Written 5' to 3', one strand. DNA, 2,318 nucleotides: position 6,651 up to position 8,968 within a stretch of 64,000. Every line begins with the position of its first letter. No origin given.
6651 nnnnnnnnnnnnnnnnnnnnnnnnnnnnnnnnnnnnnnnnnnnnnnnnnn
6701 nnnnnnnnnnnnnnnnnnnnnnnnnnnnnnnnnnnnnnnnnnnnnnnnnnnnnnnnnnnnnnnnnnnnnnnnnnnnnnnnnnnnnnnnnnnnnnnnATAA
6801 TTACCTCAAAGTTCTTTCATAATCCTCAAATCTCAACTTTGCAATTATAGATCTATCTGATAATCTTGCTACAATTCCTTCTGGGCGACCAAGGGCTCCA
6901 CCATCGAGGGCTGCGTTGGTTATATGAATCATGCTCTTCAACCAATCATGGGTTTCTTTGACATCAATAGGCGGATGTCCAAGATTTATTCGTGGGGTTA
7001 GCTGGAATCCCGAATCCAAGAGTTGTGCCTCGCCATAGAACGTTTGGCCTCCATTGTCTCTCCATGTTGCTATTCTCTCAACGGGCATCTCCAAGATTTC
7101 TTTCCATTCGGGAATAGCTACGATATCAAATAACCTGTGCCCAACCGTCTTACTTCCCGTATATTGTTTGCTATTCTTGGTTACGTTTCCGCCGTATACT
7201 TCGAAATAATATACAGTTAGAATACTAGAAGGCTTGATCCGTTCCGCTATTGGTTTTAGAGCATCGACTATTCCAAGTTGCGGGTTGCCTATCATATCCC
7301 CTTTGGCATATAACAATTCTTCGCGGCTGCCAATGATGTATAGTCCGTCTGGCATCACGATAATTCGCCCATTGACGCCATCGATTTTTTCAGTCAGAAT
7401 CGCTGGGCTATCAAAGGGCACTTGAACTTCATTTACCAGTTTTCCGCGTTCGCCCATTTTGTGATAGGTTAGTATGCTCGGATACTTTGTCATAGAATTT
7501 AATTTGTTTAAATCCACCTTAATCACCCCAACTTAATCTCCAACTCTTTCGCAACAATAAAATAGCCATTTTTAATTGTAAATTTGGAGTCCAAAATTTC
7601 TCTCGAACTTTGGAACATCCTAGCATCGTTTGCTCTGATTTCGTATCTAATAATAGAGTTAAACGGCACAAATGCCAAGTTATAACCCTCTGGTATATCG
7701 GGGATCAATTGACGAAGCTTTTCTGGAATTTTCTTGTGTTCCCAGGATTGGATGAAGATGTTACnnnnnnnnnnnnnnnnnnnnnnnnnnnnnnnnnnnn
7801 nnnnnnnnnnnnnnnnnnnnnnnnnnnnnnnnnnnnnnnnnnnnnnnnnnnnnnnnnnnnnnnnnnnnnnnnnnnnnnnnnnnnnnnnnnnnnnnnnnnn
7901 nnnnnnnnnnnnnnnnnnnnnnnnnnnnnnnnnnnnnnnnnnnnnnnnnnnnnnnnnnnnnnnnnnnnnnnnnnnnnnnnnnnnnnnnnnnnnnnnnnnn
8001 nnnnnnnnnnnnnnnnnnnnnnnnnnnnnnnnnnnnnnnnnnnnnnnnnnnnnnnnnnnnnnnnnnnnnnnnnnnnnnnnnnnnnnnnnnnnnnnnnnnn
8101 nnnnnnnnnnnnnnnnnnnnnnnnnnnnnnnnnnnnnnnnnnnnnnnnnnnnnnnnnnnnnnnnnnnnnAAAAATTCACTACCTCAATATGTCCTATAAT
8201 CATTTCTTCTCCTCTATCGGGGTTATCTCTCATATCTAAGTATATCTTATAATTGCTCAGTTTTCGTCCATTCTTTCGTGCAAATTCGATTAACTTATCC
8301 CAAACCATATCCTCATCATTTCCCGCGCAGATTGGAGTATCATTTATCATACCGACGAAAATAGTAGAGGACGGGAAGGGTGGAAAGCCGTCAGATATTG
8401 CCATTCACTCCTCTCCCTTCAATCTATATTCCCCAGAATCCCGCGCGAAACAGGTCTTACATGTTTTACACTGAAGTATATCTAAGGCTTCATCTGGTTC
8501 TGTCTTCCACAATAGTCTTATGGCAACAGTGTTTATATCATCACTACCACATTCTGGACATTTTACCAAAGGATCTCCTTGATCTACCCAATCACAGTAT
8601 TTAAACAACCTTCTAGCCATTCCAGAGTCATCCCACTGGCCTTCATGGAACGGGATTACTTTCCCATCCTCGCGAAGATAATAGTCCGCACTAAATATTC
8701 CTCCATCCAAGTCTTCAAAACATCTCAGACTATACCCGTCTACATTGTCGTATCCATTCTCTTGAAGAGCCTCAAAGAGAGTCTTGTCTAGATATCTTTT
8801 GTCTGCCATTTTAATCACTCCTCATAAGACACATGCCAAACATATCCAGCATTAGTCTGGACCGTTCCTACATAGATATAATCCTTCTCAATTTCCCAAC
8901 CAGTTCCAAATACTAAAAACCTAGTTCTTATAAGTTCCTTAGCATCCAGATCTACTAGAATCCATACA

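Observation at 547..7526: Two paralogous minimal RNA-ligase-like enzymes plus a separate ATP-dependent DNA ligase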

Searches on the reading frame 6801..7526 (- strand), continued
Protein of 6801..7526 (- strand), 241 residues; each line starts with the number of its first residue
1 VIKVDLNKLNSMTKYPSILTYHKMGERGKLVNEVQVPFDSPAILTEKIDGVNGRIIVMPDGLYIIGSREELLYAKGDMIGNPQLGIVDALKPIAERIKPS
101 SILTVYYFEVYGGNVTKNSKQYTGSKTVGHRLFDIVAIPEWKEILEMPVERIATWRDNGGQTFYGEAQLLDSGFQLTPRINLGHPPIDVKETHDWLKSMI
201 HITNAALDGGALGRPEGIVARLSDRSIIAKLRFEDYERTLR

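Call 57: find_encoding_contigs(protein=P0165, flank=6000, max_places=2)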
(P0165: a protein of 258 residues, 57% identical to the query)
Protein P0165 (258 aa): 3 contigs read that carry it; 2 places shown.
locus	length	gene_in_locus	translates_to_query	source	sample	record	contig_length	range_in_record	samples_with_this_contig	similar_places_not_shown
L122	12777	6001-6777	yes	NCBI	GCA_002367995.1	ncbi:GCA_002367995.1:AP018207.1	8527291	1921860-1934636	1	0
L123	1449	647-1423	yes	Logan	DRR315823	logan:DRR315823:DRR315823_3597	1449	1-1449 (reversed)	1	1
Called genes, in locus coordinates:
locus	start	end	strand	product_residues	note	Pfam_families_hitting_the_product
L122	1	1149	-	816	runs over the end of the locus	PF13508:Acetyltransf_7, PF13673:Acetyltransf_10, PF24796:WDR55, PF24807:WD40_CDC20-Fz, PF25171:Beta-prop_WDR36-Utp21_1st, PF23381:Beta-prop_IFT122_1st, PF23414:Beta-prop_EML_2, PF24814:WD40_Prp19, +34 more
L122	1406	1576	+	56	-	-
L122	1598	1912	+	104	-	-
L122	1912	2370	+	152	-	PF00903:Glyoxalase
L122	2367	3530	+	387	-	PF00072:Response_reg, PF01339:CheB_methylest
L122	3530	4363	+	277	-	PF03705:CheR_N (weak), PF01739:CheR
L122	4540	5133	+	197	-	PF04228:Zn_peptidase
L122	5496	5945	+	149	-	PF00583:Acetyltransf_1, PF13508:Acetyltransf_7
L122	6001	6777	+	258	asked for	PF09414:RNA_ligase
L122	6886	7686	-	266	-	PF00696:AA_kinase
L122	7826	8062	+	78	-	-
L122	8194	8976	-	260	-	-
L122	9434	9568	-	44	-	-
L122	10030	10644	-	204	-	-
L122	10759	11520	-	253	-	PF01209:Ubie_methyltran (weak), PF05401:NodS (weak), PF13489:Methyltransf_23, PF05175:MTS (weak), PF13847:Methyltransf_31, PF08241:Methyltransf_11, PF08242:Methyltransf_12, PF13649:Methyltransf_25, +2 more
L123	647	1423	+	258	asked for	PF09414:RNA_ligase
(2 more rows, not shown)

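Call 58: find_encoding_contigs(protein=P0217, flank=6000, max_places=2)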
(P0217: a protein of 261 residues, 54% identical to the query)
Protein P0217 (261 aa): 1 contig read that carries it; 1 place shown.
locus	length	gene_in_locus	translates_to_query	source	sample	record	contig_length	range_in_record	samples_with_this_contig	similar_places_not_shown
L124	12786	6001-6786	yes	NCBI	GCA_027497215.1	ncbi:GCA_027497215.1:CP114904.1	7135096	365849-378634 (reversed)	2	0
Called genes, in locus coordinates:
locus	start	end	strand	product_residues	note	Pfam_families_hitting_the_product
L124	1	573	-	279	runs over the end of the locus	PF02558:ApbA, PF03446:NAD_binding_2, PF03807:F420_oxidored, PF14833:NAD_binding_11 (weak)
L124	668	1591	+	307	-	PF00126:HTH_1, PF03466:LysR_substrate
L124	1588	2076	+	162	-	PF01668:SmpB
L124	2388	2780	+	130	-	PF20704:KH_NucS_shadow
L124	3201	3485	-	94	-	-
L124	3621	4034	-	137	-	-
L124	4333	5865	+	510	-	PF00553:CBM_2, PF00704:Glyco_hydro_18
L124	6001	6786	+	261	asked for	PF09414:RNA_ligase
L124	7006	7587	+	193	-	PF20469:OLD-like_TOPRIM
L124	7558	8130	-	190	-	PF13302:Acetyltransf_3, PF00583:Acetyltransf_1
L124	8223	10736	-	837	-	PF13569:DUF4132, PF24879:DUF7737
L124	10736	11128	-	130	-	-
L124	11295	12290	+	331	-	PF03881:Fructosamin_kin, PF01636:APH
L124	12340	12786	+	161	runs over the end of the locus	PF13302:Acetyltransf_3 (weak), PF00583:Acetyltransf_1, PF13673:Acetyltransf_10, PF13508:Acetyltransf_7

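Call 60: find_related_loci(query=A2, collection=genome_contigs, flank=5000)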
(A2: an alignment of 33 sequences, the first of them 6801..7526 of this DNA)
Query A2 (241 aa) in genome_contigs; peptide patterns used: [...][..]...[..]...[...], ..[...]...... (x = any residue, [..] = any of these).
516 stretches matched a pattern; 308 encode a relative of the query (tblastn E <= 1e-3); the best 80 are kept; 80 distinct loci.
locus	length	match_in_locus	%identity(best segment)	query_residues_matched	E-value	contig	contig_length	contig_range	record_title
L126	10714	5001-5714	63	6-240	5e-93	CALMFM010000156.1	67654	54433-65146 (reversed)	MAG TPA_asm: uncultured Firmicutes bacterium isolate SRR6284161_bin.29_CONCOCT_v1.1_MAG genome assembly, contig: ERZ7951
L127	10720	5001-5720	56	4-238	1e-84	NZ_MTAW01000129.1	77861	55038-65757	Nostoc sp. 106C 43_77861_29.2545_115_77861_0.400739779864117, whole genome shotgun sequence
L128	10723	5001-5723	57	3-238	3e-84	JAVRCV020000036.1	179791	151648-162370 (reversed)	MAG: Aulosira sp. ZfuVER01 Aulosira_sp_ZfuVER01_36, whole genome shotgun sequence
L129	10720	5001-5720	56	4-238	4e-84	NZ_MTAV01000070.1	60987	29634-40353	Nostoc sp. T09 NODE_110_length_60927_cov_106.722786, whole genome shotgun sequence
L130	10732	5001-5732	57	3-238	1e-83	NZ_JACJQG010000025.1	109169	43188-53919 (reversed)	Calothrix anomala FACHB-343 contig25, whole genome shotgun sequence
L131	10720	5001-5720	56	4-238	2e-83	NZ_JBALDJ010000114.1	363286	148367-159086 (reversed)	MAG: Nostoc sp. isolate P14320 bin 11 NODE_1_length_363286_cov_52.307502, whole genome shotgun sequence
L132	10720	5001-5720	55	4-238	5e-83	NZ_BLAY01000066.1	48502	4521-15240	Microseira wollei NIES-4236 sequence066, whole genome shotgun sequence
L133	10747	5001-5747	54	4-238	3e-82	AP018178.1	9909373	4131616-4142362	Calothrix sp. NIES-2100 DNA, nearly complete genome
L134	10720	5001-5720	56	4-238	4e-82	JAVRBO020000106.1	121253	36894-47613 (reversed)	MAG: Nostoc sp. ChiSLP01 Nostoc_sp_ChiSLP01_106, whole genome shotgun sequence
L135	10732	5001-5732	55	3-238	2e-81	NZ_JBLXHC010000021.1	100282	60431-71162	MAG: Gimesia sp. isolate ET05-12 T05maxbin_out.043RE.5K@21, whole genome shotgun sequence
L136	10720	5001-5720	54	4-238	4e-81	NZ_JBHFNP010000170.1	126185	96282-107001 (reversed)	Microseira sp. BLCC-F43 bin1.fa-170, whole genome shotgun sequence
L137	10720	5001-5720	56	4-238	3e-81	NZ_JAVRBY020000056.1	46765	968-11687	MAG: Nostoc sp. DedQUE02 Nostoc_sp_DedQUE02_56, whole genome shotgun sequence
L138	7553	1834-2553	55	4-238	5e-81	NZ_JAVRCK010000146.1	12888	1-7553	MAG: Nostoc sp. DedSLP03 contig_146, whole genome shotgun sequence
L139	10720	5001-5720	55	4-238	6e-81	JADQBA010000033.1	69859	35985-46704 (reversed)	MAG: Stigonema ocellatum SAG 48.90 = DSM 106950 isolate JP211 k141_36920, whole genome shotgun sequence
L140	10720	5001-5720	55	4-238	4e-81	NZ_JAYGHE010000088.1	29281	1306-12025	Nostoc sp. UHCC 0252 00088__length=29281, whole genome shotgun sequence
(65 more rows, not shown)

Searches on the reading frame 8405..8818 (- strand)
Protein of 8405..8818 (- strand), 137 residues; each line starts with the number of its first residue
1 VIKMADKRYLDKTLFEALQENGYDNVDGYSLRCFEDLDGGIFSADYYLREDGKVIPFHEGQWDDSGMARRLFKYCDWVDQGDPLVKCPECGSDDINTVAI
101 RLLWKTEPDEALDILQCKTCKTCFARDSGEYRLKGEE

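Call 17: search_protein_families(library=pfam, proteins=[window:8405-8818:-], max_evalue=0.01)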
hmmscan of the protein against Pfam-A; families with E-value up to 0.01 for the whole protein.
window:8405-8818:- (137 aa): 1 family
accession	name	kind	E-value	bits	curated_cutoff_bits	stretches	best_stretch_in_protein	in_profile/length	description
PF23451.1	Zn_ribbon_PaaD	-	0.0055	16.7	27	0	80-96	10-26/53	PaaD zinc beta ribbon domain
